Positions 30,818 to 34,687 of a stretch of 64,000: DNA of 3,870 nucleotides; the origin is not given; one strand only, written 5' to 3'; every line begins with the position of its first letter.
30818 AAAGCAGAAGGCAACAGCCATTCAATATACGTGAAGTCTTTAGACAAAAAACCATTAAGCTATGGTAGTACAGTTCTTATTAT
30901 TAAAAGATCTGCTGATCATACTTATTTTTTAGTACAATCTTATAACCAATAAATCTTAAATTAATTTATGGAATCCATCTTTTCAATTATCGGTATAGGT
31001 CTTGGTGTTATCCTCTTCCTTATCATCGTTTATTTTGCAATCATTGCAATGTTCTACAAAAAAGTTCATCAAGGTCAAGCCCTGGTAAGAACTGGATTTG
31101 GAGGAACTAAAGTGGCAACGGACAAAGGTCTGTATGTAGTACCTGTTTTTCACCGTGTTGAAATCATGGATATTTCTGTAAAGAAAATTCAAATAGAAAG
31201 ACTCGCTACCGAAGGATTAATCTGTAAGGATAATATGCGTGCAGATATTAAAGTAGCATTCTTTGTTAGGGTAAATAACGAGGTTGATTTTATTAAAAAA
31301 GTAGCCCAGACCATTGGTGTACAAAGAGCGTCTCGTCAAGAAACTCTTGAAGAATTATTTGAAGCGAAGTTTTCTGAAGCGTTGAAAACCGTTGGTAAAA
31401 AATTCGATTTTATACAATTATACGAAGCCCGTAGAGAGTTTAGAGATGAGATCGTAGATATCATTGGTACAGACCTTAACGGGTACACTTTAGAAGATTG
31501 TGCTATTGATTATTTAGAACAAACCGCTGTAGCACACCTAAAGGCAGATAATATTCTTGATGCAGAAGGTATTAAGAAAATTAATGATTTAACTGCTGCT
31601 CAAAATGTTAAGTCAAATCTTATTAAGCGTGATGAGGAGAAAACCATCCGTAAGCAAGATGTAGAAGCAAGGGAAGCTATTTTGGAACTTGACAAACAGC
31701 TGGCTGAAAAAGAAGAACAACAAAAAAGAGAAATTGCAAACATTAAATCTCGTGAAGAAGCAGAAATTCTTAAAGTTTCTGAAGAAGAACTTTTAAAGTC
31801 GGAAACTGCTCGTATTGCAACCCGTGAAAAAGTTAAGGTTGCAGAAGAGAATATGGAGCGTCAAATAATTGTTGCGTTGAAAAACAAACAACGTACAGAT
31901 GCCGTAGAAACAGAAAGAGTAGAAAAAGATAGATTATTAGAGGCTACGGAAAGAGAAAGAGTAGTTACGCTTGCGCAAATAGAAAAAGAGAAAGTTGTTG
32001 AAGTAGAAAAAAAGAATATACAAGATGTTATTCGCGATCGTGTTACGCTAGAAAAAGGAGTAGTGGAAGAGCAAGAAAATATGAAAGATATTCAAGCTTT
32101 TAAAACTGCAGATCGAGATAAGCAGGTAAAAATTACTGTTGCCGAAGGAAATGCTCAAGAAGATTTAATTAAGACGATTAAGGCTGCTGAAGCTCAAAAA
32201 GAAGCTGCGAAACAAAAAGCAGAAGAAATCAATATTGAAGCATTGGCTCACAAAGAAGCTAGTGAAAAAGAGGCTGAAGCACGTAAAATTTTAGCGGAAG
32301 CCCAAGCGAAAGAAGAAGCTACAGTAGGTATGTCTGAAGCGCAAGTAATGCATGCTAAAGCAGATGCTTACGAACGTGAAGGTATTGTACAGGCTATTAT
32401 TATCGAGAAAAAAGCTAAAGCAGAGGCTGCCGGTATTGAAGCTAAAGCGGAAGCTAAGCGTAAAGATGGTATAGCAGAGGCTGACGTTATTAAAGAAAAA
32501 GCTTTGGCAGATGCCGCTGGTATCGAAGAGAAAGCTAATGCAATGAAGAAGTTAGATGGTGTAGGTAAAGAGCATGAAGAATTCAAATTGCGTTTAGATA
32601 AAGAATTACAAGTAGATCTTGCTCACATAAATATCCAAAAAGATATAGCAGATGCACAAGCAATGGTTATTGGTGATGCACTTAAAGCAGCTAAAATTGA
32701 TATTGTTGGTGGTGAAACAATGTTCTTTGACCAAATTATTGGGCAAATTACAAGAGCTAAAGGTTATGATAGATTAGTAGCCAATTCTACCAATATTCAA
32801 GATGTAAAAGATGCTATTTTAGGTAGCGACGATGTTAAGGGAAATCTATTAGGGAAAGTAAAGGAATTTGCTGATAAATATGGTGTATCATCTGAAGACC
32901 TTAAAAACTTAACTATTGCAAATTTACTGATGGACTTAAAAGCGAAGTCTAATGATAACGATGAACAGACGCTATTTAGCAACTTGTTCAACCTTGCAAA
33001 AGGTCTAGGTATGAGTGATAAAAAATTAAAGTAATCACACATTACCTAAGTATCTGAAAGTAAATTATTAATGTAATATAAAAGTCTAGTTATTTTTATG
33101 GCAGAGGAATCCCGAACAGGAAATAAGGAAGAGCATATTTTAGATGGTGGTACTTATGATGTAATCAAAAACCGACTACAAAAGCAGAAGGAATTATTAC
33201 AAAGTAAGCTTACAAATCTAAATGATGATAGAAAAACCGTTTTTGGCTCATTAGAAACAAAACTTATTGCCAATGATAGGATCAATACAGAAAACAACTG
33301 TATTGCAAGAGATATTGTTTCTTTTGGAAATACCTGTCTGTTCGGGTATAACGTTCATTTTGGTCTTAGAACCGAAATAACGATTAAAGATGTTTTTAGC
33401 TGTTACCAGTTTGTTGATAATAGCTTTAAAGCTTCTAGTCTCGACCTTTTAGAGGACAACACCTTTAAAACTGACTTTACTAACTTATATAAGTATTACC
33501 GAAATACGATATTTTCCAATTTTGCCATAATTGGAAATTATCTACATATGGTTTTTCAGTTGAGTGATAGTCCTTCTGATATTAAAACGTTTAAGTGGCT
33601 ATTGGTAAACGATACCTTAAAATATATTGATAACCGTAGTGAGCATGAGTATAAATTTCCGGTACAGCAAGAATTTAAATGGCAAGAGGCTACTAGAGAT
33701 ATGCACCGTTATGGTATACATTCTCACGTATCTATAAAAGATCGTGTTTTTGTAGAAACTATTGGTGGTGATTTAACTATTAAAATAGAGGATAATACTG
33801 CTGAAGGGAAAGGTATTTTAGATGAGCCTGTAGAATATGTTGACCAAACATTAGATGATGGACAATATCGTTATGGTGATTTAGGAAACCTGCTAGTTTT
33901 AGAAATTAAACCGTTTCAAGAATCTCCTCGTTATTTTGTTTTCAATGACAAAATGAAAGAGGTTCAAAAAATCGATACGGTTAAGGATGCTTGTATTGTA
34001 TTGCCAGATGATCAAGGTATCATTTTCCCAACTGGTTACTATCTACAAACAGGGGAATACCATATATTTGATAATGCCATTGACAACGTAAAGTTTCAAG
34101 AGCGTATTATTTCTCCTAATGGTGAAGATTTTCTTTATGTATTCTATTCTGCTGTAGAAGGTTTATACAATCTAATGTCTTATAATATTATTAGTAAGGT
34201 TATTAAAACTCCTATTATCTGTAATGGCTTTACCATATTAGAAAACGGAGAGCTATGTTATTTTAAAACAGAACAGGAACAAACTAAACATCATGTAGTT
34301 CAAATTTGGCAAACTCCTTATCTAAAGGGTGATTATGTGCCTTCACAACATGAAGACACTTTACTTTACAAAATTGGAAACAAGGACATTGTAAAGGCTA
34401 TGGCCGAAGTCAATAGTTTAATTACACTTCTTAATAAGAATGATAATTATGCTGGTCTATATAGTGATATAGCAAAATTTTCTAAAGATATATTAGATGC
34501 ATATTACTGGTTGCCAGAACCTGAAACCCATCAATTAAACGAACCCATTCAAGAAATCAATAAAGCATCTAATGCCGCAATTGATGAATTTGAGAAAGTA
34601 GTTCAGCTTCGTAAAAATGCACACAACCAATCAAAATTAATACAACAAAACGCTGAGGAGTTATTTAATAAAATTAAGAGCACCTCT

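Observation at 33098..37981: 1627-aa protein with a late C-terminal AAA+ module of the MoxR/AAA_5/McrB (helix-2-insert) type and a ~400-aa coiled coil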

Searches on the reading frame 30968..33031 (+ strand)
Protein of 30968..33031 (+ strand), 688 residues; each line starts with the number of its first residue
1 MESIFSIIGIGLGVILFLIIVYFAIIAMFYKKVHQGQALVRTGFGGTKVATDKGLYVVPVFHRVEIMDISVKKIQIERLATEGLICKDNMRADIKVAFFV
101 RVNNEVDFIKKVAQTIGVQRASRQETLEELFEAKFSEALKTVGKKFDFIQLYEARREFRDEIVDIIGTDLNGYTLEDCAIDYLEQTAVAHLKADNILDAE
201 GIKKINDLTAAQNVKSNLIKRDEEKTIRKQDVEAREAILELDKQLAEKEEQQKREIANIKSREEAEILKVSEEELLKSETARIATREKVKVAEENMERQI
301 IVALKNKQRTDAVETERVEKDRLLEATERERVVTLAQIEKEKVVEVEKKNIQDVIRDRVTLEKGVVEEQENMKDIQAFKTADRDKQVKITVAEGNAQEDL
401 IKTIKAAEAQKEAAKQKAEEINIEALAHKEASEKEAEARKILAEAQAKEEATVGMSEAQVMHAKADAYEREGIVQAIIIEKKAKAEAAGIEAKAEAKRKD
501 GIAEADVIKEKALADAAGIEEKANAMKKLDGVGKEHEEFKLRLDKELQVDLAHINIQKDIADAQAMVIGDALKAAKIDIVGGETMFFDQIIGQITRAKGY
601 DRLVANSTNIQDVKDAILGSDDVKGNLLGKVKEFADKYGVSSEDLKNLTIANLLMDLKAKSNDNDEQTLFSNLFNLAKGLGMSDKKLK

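Call 5: search_protein_families(library=pfam, proteins=[window:30968-33031:+], max_evalue=0.01)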
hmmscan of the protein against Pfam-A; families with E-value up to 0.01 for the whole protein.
window:30968-33031:+ (688 aa): 1 family
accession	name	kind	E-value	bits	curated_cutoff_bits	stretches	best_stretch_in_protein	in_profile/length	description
PF01145.31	Band_7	-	2.1e-11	44.6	23.6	1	32-225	2-162/176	SPFH domain / Band 7 family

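Call 6: search_protein_families(library=ncbifam, proteins=[window:30968-33031:+], max_evalue=0.01)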
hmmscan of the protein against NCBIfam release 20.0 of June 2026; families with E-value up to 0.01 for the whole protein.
window:30968-33031:+ (688 aa): 0 families

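Call 15: search_protein_families(library=padloc, proteins=[window:30968-33031:+], max_evalue=0.01)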
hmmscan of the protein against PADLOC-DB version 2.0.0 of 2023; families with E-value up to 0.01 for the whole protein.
window:30968-33031:+ (688 aa): 0 families

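Call 70: search_solved_structures(query=window:30968-33031:+, max_evalue=0.01)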
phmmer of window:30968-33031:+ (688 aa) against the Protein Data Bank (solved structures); distinct sequences matched with E-value up to 0.01: 0.

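Call 82: find_related_loci(query=A6, collection=metagenome_contigs, flank=10000)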
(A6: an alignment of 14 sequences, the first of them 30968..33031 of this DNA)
Query A6 (688 aa) in metagenome_contigs; peptide patterns used: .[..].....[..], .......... (x = any residue, [..] = any of these).
600 stretches matched a pattern (row limit reached: there are more); 485 encode a relative of the query (tblastn E <= 1e-3); the best 80 are kept; 80 distinct loci.
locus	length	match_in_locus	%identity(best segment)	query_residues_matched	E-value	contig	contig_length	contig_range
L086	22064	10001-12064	95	1-688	0e+0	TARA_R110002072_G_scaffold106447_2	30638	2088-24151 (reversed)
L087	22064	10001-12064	92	1-688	0e+0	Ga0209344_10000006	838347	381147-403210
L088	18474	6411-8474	91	1-688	0e+0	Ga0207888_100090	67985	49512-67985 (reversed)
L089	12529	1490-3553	90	1-688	0e+0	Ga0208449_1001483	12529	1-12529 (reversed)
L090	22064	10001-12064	90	1-688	0e+0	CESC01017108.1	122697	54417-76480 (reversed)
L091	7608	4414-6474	86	1-687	0e+0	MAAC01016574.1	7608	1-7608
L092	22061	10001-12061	86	1-687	0e+0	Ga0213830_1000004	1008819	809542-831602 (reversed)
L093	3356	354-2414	83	1-687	0e+0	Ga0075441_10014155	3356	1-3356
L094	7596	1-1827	96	80-688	0e+0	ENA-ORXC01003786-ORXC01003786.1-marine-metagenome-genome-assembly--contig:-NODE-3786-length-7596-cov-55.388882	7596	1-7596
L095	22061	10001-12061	85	1-687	0e+0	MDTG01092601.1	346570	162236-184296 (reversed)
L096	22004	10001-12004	90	21-688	0e+0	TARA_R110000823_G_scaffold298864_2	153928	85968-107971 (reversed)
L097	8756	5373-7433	87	1-687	0e+0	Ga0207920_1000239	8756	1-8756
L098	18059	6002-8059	85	2-687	0e+0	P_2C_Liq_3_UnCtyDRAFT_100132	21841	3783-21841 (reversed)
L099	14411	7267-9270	85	20-687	0e+0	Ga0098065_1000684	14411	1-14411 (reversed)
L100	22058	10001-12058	84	2-687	0e+0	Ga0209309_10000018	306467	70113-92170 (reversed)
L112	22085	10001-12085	75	4-687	0e+0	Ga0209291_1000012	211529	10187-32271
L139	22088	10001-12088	62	1-687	0e+0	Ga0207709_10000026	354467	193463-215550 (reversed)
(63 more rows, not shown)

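Call 87: search_protein_families(library=pfam, proteins=[L139:12172-13602:+, L112:13426-14148:+, L112:12982-13296:+], max_evalue=0.01)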
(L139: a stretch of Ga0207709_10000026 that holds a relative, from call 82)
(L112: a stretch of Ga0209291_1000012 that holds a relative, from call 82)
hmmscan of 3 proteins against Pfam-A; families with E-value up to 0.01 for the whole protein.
L139:12172-13602:+ (477 aa): 1 family
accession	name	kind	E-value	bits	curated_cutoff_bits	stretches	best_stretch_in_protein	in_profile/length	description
PF00144.29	Beta-lactamase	-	2.6e-59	201.5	27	1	27-356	1-313/329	Beta-lactamase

L112:13426-14148:+ (241 aa): 0 families

L112:12982-13296:+ (105 aa): 1 family
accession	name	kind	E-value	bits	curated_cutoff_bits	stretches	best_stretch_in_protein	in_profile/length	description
PF01541.30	GIY-YIG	-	3.3e-19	69.4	22.6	1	4-76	2-76/78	GIY-YIG catalytic domain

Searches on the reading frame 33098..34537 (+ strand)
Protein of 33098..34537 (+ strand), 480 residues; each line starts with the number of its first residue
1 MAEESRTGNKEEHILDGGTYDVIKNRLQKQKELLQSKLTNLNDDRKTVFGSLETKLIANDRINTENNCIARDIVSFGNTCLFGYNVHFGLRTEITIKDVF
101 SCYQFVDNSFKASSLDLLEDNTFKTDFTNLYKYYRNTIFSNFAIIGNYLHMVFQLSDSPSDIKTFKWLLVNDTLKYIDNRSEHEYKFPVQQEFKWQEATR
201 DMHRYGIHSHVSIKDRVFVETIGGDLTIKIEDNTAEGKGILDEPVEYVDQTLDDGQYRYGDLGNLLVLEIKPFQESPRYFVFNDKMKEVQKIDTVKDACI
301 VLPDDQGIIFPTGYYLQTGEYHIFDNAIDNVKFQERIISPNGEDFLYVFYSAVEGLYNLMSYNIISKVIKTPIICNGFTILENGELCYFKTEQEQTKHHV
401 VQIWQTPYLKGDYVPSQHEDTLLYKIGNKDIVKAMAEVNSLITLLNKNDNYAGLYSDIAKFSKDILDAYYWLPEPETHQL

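Call 22: search_protein_representatives(protein=window:33098-34537:+)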
Query: 480 residues. Proteins with E-value up to 0.001 (for the whole library): 703; up to 1e-10: 489; up to 1e-30: 238. The best 150 are listed.
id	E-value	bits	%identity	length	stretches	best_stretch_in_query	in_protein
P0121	6.1e-175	599.1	55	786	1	15-478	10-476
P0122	1.4e-167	574.8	52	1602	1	16-478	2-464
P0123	2.6e-162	557.5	53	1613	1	15-477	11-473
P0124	4.4e-162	556.7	50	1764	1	14-480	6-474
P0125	5.1e-161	553.2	50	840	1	14-480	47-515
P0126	5.2e-158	543.3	50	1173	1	15-480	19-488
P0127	3.7e-156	537.2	52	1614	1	11-478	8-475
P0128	3.2e-153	527.5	49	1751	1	8-479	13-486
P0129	9.9e-151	519.3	50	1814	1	15-479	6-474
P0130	2.2e-146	505.0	47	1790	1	11-477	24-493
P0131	2.9e-144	498.0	50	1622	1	15-480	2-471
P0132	3.1e-144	497.9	49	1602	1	14-479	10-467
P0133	1.5e-143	495.6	45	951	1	14-474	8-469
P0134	2.2e-143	495.1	47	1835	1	14-478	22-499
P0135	1.3e-141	489.2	47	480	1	13-454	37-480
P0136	6.6e-137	473.7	47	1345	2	171-476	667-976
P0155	1.4e-113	396.8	41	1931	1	15-475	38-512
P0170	3.5e-106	372.4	41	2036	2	116-479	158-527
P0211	8.5e-86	305.2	44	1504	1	158-474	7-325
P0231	1.8e-69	251.4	52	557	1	62-275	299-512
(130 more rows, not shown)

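Call 76: search_protein_families(library=pfam, proteins=[P0136, P0170, P0231, P0155], max_evalue=0.001)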
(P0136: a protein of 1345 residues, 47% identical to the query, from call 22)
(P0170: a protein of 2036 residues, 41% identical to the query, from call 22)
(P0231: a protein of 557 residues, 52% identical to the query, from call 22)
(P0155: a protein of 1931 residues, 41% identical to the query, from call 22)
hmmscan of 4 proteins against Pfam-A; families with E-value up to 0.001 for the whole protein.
P0136 (1345 aa): 3 families
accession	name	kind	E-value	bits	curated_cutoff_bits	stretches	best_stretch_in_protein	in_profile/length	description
PF12458.13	DUF3686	-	4.9e-173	576.2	25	1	498-970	1-448/448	ATPase involved in DNA repair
PF25472.1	DUF7902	-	1.2e-25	89.9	26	1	1095-1179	1-85/85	Domain of unknown function (DUF7902)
PF25145.1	NfeD1b_N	-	3.4e-15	56.6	40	1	74-215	4-141/189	NfeD1b, N-terminal domain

P0170 (2036 aa): 4 families
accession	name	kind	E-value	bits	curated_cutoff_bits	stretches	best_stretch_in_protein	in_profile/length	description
PF12458.13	DUF3686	-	9.4e-193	641.2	25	1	42-518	2-448/448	ATPase involved in DNA repair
PF25472.1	DUF7902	-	1.8e-24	86.2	26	1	639-722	1-84/85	Domain of unknown function (DUF7902)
PF00004.35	AAA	-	2.1e-06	28.7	21.2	1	1506-1582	2-69/131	ATPase family associated with various cellular activities (AAA)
PF07728.20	AAA_5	-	1.8e-05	25.2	22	1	1505-1628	2-125/139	AAA domain (dynein-related subfamily)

P0231 (557 aa): 1 family
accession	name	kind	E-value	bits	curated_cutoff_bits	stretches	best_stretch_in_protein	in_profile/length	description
PF12458.13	DUF3686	-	4.7e-85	286.2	25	1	299-517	30-255/448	ATPase involved in DNA repair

P0155 (1931 aa): 5 families
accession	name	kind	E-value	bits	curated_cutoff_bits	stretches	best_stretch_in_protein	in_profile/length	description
PF12458.13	DUF3686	-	2.3e-208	692.6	25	1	56-507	1-448/448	ATPase involved in DNA repair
PF25472.1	DUF7902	-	2.6e-32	111.3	26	1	628-712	1-85/85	Domain of unknown function (DUF7902)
PF00004.35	AAA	-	1.8e-06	28.8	21.2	1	1348-1425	1-69/131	ATPase family associated with various cellular activities (AAA)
PF13401.12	AAA_22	-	6e-05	23.8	27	1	1344-1439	4-110/130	AAA domain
PF07728.20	AAA_5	-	0.00022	21.7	22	0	1348-1472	2-126/139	AAA domain (dynein-related subfamily)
